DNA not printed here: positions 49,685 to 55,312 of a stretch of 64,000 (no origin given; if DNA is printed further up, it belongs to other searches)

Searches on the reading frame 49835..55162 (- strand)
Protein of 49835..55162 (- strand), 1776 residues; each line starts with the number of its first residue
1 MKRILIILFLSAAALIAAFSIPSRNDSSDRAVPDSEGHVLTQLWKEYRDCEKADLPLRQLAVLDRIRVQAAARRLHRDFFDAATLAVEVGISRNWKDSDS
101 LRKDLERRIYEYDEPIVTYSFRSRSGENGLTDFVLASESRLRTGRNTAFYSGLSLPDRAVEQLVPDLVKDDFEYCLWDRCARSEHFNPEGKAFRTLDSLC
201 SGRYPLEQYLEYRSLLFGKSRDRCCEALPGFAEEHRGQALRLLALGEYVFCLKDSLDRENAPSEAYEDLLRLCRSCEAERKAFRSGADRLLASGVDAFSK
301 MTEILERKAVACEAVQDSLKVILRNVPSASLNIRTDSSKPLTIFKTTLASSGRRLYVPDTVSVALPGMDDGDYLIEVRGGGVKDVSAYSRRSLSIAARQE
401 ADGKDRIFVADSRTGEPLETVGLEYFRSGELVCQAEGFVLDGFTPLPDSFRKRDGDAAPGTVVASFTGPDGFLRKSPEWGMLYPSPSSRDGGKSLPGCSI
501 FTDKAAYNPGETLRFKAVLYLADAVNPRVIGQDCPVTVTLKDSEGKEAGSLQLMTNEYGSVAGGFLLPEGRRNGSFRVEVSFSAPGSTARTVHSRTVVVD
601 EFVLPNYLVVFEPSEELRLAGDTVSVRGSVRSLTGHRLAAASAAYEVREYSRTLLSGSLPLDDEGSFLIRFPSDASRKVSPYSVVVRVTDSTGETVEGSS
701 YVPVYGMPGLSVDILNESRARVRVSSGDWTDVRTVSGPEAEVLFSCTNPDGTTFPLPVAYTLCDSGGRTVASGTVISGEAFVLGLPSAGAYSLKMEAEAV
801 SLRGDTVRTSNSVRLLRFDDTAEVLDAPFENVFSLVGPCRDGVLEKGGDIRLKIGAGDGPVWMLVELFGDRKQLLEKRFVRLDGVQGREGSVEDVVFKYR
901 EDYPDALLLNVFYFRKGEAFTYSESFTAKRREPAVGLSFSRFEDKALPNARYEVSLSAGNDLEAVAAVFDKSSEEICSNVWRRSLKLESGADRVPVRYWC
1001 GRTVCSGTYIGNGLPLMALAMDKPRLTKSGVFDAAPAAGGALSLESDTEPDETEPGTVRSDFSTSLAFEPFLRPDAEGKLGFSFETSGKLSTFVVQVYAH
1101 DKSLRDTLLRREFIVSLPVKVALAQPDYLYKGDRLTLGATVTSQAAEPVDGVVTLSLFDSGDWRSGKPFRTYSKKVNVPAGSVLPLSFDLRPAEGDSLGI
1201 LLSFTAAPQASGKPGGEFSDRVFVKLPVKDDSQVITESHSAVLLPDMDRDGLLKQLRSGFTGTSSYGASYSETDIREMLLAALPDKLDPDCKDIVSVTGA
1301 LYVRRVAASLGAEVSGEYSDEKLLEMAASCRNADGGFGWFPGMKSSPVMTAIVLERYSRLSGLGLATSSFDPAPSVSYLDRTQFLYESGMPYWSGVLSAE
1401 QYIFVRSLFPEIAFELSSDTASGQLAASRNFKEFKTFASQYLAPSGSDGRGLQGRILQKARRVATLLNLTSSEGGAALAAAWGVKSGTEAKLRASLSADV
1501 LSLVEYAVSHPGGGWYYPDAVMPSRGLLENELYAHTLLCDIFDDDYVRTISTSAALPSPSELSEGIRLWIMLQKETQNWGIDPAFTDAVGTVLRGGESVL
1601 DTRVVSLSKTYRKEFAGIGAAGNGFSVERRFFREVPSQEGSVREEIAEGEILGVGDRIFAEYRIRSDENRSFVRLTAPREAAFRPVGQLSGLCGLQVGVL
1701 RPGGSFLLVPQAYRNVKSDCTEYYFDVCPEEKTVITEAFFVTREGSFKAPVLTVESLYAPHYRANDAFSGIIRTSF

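Call 77: search_protein_families(library=pfam, proteins=[window:49835-55162:-], max_evalue=0.00001)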
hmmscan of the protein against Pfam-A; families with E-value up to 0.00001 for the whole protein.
window:49835-55162:- (1776 aa): 2 families
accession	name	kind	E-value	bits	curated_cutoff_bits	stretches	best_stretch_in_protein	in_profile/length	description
PF17973.7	bMG10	-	2.5e-14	54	26.2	1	1624-1760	1-130/131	Bacterial Alpha-2-macroglobulin MG10 domain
PF01835.25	MG2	-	1.5e-13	51.3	32.8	1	500-586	4-86/96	MG2 domain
